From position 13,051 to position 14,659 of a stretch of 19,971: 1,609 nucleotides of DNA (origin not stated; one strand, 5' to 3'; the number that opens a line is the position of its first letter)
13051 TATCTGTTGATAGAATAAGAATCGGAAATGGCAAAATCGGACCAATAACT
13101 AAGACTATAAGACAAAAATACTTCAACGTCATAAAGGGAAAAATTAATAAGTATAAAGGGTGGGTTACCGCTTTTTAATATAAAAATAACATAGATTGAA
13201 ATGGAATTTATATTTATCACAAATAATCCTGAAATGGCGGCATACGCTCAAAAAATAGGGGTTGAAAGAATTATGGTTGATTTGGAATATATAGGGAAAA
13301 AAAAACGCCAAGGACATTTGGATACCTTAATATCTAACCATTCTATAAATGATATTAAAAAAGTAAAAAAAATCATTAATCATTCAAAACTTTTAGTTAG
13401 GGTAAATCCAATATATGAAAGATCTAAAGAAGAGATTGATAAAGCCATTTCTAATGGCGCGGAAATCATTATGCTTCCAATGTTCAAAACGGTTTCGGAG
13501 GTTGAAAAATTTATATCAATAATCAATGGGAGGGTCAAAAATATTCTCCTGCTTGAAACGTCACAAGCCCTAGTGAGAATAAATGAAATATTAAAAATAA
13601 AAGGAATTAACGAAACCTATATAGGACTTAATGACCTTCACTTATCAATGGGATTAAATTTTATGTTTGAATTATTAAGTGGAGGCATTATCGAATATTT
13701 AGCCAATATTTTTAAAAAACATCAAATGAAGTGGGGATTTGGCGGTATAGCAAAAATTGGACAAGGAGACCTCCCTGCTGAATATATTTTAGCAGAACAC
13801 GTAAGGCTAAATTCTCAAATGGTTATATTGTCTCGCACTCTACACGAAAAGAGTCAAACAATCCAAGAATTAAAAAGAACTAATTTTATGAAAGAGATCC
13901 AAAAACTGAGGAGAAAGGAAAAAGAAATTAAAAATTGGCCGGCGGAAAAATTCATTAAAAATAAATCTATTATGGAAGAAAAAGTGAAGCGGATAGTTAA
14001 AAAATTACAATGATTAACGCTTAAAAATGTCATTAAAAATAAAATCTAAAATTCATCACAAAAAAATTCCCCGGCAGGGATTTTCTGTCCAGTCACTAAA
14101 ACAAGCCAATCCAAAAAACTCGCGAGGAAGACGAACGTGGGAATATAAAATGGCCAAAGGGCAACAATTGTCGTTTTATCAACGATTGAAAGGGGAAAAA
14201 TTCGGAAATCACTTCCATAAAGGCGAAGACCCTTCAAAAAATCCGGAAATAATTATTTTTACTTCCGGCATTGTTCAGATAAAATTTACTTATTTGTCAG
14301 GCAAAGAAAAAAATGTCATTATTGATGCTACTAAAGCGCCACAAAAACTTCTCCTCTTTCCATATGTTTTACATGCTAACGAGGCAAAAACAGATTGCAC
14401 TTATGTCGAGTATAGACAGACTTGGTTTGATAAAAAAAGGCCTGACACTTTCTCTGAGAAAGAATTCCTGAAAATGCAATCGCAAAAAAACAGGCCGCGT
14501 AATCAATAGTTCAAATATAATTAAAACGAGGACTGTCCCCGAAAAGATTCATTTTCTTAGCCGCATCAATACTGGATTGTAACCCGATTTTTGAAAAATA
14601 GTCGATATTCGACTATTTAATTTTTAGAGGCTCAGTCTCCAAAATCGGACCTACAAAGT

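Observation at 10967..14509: Fold-III decarboxylase + fold-IV aminotransferase + HpcH/HpaI-like lyase + cupin: small-molecule (amine/amino-acid) supply pathway embedded in a glycan operon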

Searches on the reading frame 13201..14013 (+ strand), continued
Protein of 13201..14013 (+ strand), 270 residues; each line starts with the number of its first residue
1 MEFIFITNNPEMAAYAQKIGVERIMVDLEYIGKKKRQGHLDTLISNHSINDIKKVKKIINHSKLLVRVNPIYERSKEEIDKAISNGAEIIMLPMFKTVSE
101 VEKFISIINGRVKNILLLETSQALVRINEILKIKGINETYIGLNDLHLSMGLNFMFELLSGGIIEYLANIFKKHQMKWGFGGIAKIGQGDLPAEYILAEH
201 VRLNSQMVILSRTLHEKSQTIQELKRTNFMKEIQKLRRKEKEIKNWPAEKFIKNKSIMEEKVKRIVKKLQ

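Call 62: search_protein_families(library=ncbifam, proteins=[L013:3025-3990:+, L013:7128-8090:+, L006:9094-9969:+, L053:11363-13144:+, L020:3191-4447:+, L020:4459-5499:+], max_evalue=1e-10)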
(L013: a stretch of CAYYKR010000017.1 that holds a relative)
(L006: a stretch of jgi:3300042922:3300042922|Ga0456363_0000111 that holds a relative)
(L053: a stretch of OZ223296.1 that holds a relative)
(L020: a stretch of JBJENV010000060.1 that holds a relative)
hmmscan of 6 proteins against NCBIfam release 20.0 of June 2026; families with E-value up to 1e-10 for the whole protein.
L013:3025-3990:+ (321 aa): 25 families
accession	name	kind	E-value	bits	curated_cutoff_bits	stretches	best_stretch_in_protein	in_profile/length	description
TIGR04180.1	EDH_00030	hypoth_equivalog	1.1e-77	261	475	1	3-297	1-297/297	NAD-dependent 4,6-dehydratase LegB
TIGR01181.1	dTDP_gluc_dehyt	equivalog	5.4e-69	232.7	365.1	1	2-311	1-313/321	dTDP-glucose 4,6-dehydratase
TIGR01179.1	galE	equivalog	2.8e-57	194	262.3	1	2-311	1-327/332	UDP-glucose 4-epimerase GalE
NF011728.1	PRK15181.1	equivalog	6.4e-44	150.4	760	1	2-310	17-338/348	Vi polysaccharide biosynthesis UDP-N-acetylglucosaminuronic acid C-4 epimerase TviC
NF007490.0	PRK10084.1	subfamily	4.3e-38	131.2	649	1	1-310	1-335/361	dTDP-glucose 4,6-dehydratase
NF007582.0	PRK10217.1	equivalog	4.6e-38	131.2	698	1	2-310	3-332/355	dTDP-glucose 4,6-dehydratase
NF007956.0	PRK10675.1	subfamily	1.4e-37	129.6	394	1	1-309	1-329/338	UDP-glucose 4-epimerase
TIGR02622.1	CDP_4_6_dhtase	equivalog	6.5e-34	117.6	278.45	1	2-312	6-333/352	CDP-glucose 4,6-dehydratase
TIGR02197.1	heptose_epim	equivalog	6.8e-33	114.2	274.6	1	3-311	1-315/316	ADP-glyceromanno-heptose 6-epimerase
TIGR01472.1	gmd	equivalog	2.7e-32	112.3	415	1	4-306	4-335/342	GDP-mannose 4,6-dehydratase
NF008872.0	PRK11908.1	equivalog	9.2e-28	97.3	294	1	2-317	3-343/349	bifunctional UDP-4-keto-pentose/UDP-xylose synthase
TIGR03466.1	HpnA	hypoth_equivalog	1.8e-25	89.6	367.65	1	1-178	1-174/327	hopanoid-associated sugar epimerase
NF047922.1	GDPFucSynFcl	equivalog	4.9e-23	82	500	1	69-310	53-302/308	GDP-L-fucose synthase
NF005998.1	PRK08125.1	equivalog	7.8e-23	80.7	777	1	2-260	317-587/649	bifunctional UDP-4-amino-4-deoxy-L-arabinose formyltransferase/UDP-glucuronic acid oxidase ArnA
NF042422.1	oxyalk_red_OleD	equivalog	2.3e-22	79.8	580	1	1-229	1-217/329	2-alkyl-3-oxoalkanoate reductase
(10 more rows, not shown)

L013:7128-8090:+ (320 aa): 23 families
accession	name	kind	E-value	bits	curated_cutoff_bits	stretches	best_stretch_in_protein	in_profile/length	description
TIGR01181.1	dTDP_gluc_dehyt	equivalog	1.1e-55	189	365.1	1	5-318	1-317/321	dTDP-glucose 4,6-dehydratase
TIGR04180.1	EDH_00030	hypoth_equivalog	4.3e-54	183.6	475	1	6-299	1-296/297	NAD-dependent 4,6-dehydratase LegB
TIGR01179.1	galE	equivalog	7.6e-52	176.2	262.3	1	5-318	1-331/332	UDP-glucose 4-epimerase GalE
NF011728.1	PRK15181.1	equivalog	2.2e-51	174.9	760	1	5-315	17-340/348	Vi polysaccharide biosynthesis UDP-N-acetylglucosaminuronic acid C-4 epimerase TviC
TIGR02197.1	heptose_epim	equivalog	1.3e-42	146.1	274.6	1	6-314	1-315/316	ADP-glyceromanno-heptose 6-epimerase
NF007490.0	PRK10084.1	subfamily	1.5e-34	119.6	649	1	4-317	1-339/361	dTDP-glucose 4,6-dehydratase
NF007582.0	PRK10217.1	equivalog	1.8e-31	109.5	698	1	5-319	3-338/355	dTDP-glucose 4,6-dehydratase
NF007956.0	PRK10675.1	subfamily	3.5e-31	108.6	394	1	4-319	1-336/338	UDP-glucose 4-epimerase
TIGR02622.1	CDP_4_6_dhtase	equivalog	2.1e-23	83.1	278.45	1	4-170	5-172/352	CDP-glucose 4,6-dehydratase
TIGR01472.1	gmd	equivalog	2.6e-23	82.8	415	1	6-264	3-269/342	GDP-mannose 4,6-dehydratase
NF047922.1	GDPFucSynFcl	equivalog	3.6e-23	82.5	500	1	44-315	23-304/308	GDP-L-fucose synthase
NF008360.0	PRK11150.1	equivalog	3.1e-21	75.9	452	1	6-313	2-307/310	ADP-glyceromanno-heptose 6-epimerase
NF042422.1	oxyalk_red_OleD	equivalog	7.5e-20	71.5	580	1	4-234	1-217/329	2-alkyl-3-oxoalkanoate reductase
NF008872.0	PRK11908.1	equivalog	3.8e-19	68.9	294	1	4-314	2-337/349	bifunctional UDP-4-keto-pentose/UDP-xylose synthase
TIGR03466.1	HpnA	hypoth_equivalog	4.8e-18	65.1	367.65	1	4-185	1-173/327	hopanoid-associated sugar epimerase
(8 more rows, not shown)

L006:9094-9969:+ (291 aa): 21 families
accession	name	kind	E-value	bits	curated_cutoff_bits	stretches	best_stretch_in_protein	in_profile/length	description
NF041369.1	Dhydh_Halo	equivalog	5.5e-57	193.3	400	1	30-291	41-304/305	D-2-hydroxyacid dehydrogenase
TIGR01327.1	PGDH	equivalog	2e-49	168.8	454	1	39-260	57-279/525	phosphoglycerate dehydrogenase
NF006263.0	PRK08410.1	equivalog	5.1e-49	167.3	389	1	25-284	43-309/311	D-2-hydroxyacid dehydrogenase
NF005069.0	PRK06487.1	equivalog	5.8e-46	157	448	1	24-288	48-317/320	2-hydroxyacid dehydrogenase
NF009714.1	PRK13243.1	equivalog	1.3e-41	143.1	455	1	39-283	62-314/332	glyoxylate reductase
NF005387.0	PRK06932.1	equivalog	2.7e-37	128.4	492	1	28-284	48-312/314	2-hydroxyacid dehydrogenase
NF005027.0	PRK06436.1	equivalog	1.8e-35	122.5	261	1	42-286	47-284/303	2-hydroxyacid dehydrogenase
NF011938.0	PRK15409.1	equivalog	2e-34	119.1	492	1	39-280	61-307/324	glyoxylate/hydroxypyruvate reductase GhrB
NF005750.0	PRK07574.1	equivalog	7.1e-34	117.5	329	1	37-290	107-365/386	NAD-dependent formate dehydrogenase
NF012013.0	PRK15469.1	equivalog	8.1e-32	110.5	403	1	81-263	99-280/312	glyoxylate/hydroxypyruvate reductase GhrA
NF008759.0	PRK11790.1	equivalog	1.5e-30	106.3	404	1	39-259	71-294/410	phosphoglycerate dehydrogenase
NF000492.1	vanH_gen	exception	1e-28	100.4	540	1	43-239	65-255/312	D-lactate dehydrogenase VanH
NF001309.0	PRK00257.1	equivalog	3.3e-28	98.7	434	1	43-284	57-280/379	4-phosphoerythronate dehydrogenase PdxB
NF009127.0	PRK12480.1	equivalog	7.5e-26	90.9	579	1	45-266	70-304/330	D-lactate dehydrogenase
NF006374.0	PRK08605.1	subfamily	1.6e-25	89.8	356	1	44-282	69-319/332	D-lactate dehydrogenase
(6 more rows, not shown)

L053:11363-13144:+ (593 aa): 6 families
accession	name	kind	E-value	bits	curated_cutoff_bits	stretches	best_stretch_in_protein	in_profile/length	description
TIGR03108.1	eps_aminotran_1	hypoth_equivalog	3.9e-157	524.7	816.9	2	1-380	1-382/628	XrtA/PEP-CTERM system amidotransferase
TIGR01536.1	asn_synth_AEB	equivalog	9.8e-133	443.9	267.1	1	2-523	1-517/517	asparagine synthase (glutamine-hydrolyzing)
TIGR03104.1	trio_amidotrans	equivalog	7.4e-111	371.2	570.1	1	1-587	1-586/589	N-acetylglutaminylglutamine amidotransferase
NF006949.0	PRK09431.1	equivalog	1.2e-83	281.5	499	3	1-169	1-168/554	asparagine synthase B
NF033535.1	lass_lactam_cya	exception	9.9e-64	216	525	1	1-374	1-382/668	lasso peptide isopeptide bond-forming cyclase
NF033561.1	macrolact_Ik_Al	subfamily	2.5e-14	52.8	300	0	192-370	150-332/561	albusnodin/ikarugamycin family macrolactam cyclase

L020:3191-4447:+ (418 aa): 4 families
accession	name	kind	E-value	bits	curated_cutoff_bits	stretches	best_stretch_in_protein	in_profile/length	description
TIGR01048.1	lysA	equivalog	6.3e-41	140.2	297.9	1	3-414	9-414/417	diaminopimelate decarboxylase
NF041039.1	FslC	exception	4.2e-36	124.7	500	1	5-408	14-417/418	rhizoferrin biosystnesis N-citrylornithine decarboxylase FslC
NF052544.1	OrLyDeCDokD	equivalog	3.2e-22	78.8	700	1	6-232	29-258/461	ornithine/lysine decarboxylase DokD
TIGR03099.1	dCO2ase_PEP1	hypoth_equivalog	5.1e-15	55.5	478.45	1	4-387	9-389/398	pyridoxal-dependent decarboxylase, exosortase A system-associated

L020:4459-5499:+ (346 aa): 7 families
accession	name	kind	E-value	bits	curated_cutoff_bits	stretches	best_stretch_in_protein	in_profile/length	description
NF009402.0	PRK12767.1-1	equivalog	7.4e-38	130.2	218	1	5-337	4-316/329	carbamoyl phosphate synthase-like protein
NF009405.0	PRK12767.1-4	equivalog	4.1e-28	98.3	390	1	22-138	17-134/320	carbamoyl phosphate synthase-like protein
NF009403.0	PRK12767.1-2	equivalog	4.8e-26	91.8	286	1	6-153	3-145/342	carbamoyl phosphate synthase-like protein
NF009406.0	PRK12767.1-5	equivalog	1.6e-25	89.9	271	1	6-324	5-297/327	carbamoyl phosphate synthase-like protein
NF009404.0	PRK12767.1-3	equivalog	3.9e-21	75.3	316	1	21-328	16-314/344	carbamoyl phosphate synthase-like protein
NF005315.0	PRK06849.1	equivalog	1.1e-17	64.1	406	1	44-309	44-287/389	hypothetical protein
NF053643.1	Ddl_archaea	equivalog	1.1e-15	57.6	500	1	29-301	21-275/367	putative pseudomurein biosynthesis ATP-grasp protein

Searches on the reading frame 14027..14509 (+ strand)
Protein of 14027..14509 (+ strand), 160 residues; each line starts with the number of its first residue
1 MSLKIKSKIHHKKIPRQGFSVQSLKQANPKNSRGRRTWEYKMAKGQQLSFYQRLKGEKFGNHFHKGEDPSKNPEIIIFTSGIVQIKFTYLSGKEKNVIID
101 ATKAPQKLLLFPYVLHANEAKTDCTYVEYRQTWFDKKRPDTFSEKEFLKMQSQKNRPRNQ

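Call 3: search_protein_families(library=pfam, proteins=[window:14027-14509:+])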
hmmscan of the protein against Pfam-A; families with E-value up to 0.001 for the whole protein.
window:14027-14509:+ (160 aa): 1 family
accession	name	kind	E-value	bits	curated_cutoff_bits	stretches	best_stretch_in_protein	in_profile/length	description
PF14667.12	Polysacc_synt_C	-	0.00028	21.4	28.7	1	32-142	4-111/111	Polysaccharide biosynthesis C-terminal domain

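Call 7: search_protein_families(library=ncbifam, proteins=[window:14027-14509:+], max_evalue=0.01)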
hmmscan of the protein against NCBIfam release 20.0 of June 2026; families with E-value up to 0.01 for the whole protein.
window:14027-14509:+ (160 aa): 0 families

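Call 30: find_homologous_proteins(query=window:14027-14509:+, max_evalue=0.001)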
Query window:14027-14509:+ (160 aa): 4 proteins with E <= 0.001 among 10 candidates.
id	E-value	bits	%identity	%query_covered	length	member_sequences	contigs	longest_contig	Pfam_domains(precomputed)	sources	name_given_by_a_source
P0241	1.1e-102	358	100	100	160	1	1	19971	-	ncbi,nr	ncbi:MAG: hypothetical protein PHG59_02975 [Patescibacteria group bacterium]|nr:hypothetical protein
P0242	9.4e-67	242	70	96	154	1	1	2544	-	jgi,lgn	jgi:hypothetical protein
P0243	1.3e-63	231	71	91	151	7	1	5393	PF14667.13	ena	-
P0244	2.2e-51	192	58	88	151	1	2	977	PF14667.13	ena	-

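Call 34: search_protein_families(library=pfam, alignment_id=A3, max_evalue=5)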
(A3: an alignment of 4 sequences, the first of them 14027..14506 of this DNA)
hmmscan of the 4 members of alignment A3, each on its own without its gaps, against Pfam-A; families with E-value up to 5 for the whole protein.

A. member 1, window:14027-14506:+ (160 aa): 1 family
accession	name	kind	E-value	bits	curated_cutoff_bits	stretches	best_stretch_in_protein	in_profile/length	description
PF14667.12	Polysacc_synt_C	-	0.00028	21.4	28.7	1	32-142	4-111/111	Polysaccharide biosynthesis C-terminal domain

B. families by the number of members that match (of 4 scanned): 2 families
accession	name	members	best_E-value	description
PF14667.12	Polysacc_synt_C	4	3.9e-06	Polysaccharide biosynthesis C-terminal domain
PF12742.12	Gryzun-like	1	0.0096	Gryzun, putative Golgi trafficking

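Call 38: predict_structure(alignment_id=A3)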
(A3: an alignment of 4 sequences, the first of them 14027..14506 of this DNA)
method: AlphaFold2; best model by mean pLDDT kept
length: 160 residues; sequences in the alignment: 4
mean_pLDDT: 41.7   pTM: 0.37
mean pLDDT of the five models: 41.7, 41.7, 39.2, 37.5, 36.3
residues with pLDDT >= 90: 0; 70-90: 2; 50-70: 37; < 50: 121
segments of 3 or more residues with pLDDT < 50: 1-72, 112-151, 154-160
pLDDT, mean of each block of 10 residues (from residue 1): 32 25 28 33 31 27 39 54 56 60 64 43 44 40 44 44
secondary structure, 60 per line:
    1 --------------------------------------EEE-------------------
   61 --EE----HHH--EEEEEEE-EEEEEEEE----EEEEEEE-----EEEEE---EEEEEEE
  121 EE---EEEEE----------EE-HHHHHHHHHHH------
elements in order: E39-41 E74-80 E82-89 E94-100 E106-110 E114-122 E126-130 H144-154

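Call 41: search_protein_representatives(alignment_id=A3)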
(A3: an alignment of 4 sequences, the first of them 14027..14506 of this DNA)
Query: 4 sequences, 151 profile positions. Proteins with E-value up to 0.001 (for the whole library): 220; up to 1e-10: 88; up to 1e-30: 6. The best 150 are listed.
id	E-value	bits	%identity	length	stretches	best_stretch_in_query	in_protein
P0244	1.4e-82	291.1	-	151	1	1-151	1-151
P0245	1.5e-41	158.0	-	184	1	11-141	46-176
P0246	2.7e-35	137.6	-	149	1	12-143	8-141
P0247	6.6e-35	136.4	-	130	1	25-148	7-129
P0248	2.5e-33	131.2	-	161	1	14-142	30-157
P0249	2.0e-31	125.1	-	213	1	11-142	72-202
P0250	2.0e-28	115.3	-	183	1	24-144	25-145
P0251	3.1e-28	114.7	-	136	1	13-143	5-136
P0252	3.1e-27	111.4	-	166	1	14-144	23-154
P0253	3.4e-27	111.3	-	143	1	14-145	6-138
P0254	2.1e-26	108.7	-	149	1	26-142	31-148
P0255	2.6e-26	108.5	-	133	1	14-138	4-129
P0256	2.8e-25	105.1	-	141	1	14-144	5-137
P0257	5.9e-25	104.0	-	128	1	13-140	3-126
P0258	1.1e-24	103.1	-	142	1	18-148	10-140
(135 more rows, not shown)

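Call 43: search_protein_families(library=pfam, alignment_id=A4, max_evalue=0.01)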
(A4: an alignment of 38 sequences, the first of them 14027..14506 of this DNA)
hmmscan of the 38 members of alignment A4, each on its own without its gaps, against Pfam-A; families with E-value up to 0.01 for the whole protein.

A. member 1, window:14027-14506:+ (160 aa): 1 family
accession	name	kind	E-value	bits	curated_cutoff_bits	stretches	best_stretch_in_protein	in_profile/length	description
PF14667.12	Polysacc_synt_C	-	0.00028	21.4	28.7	1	32-142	4-111/111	Polysaccharide biosynthesis C-terminal domain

B. families by the number of members that match (of 38 scanned): 6 families
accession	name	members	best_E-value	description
PF14667.12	Polysacc_synt_C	27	1.7e-08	Polysaccharide biosynthesis C-terminal domain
PF07883.17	Cupin_2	5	0.0002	Cupin domain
PF02153.23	PDH_N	2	5.9e-11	Prephenate dehydrogenase, nucleotide-binding domain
PF20463.3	PDH_C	2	7.4e-10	Prephenate dehydrogenase, dimerization domain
PF09313.17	DUF1971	2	0.00012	Domain of unknown function (DUF1971)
PF12742.12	Gryzun-like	1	0.0096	Gryzun, putative Golgi trafficking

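Call 44: search_solved_structures(query=A4, max_evalue=1, show_alignments=2)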
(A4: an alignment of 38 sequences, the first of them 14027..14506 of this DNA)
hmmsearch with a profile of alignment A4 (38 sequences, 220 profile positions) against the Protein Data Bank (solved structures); distinct sequences matched with E-value up to 1: 3.
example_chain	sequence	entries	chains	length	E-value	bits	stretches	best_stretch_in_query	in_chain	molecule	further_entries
4yrd_A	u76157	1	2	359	2e-08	37.4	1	91-204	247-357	Capsular polysaccharide synthesis enzyme Cap5F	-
2zkl_A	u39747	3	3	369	2.5e-08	37.1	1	91-204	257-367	Capsular polysaccharide synthesis enzyme Cap5F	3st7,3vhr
36zl_A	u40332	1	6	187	0.4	13.5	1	159-207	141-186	Corrinoid adenosyltransferase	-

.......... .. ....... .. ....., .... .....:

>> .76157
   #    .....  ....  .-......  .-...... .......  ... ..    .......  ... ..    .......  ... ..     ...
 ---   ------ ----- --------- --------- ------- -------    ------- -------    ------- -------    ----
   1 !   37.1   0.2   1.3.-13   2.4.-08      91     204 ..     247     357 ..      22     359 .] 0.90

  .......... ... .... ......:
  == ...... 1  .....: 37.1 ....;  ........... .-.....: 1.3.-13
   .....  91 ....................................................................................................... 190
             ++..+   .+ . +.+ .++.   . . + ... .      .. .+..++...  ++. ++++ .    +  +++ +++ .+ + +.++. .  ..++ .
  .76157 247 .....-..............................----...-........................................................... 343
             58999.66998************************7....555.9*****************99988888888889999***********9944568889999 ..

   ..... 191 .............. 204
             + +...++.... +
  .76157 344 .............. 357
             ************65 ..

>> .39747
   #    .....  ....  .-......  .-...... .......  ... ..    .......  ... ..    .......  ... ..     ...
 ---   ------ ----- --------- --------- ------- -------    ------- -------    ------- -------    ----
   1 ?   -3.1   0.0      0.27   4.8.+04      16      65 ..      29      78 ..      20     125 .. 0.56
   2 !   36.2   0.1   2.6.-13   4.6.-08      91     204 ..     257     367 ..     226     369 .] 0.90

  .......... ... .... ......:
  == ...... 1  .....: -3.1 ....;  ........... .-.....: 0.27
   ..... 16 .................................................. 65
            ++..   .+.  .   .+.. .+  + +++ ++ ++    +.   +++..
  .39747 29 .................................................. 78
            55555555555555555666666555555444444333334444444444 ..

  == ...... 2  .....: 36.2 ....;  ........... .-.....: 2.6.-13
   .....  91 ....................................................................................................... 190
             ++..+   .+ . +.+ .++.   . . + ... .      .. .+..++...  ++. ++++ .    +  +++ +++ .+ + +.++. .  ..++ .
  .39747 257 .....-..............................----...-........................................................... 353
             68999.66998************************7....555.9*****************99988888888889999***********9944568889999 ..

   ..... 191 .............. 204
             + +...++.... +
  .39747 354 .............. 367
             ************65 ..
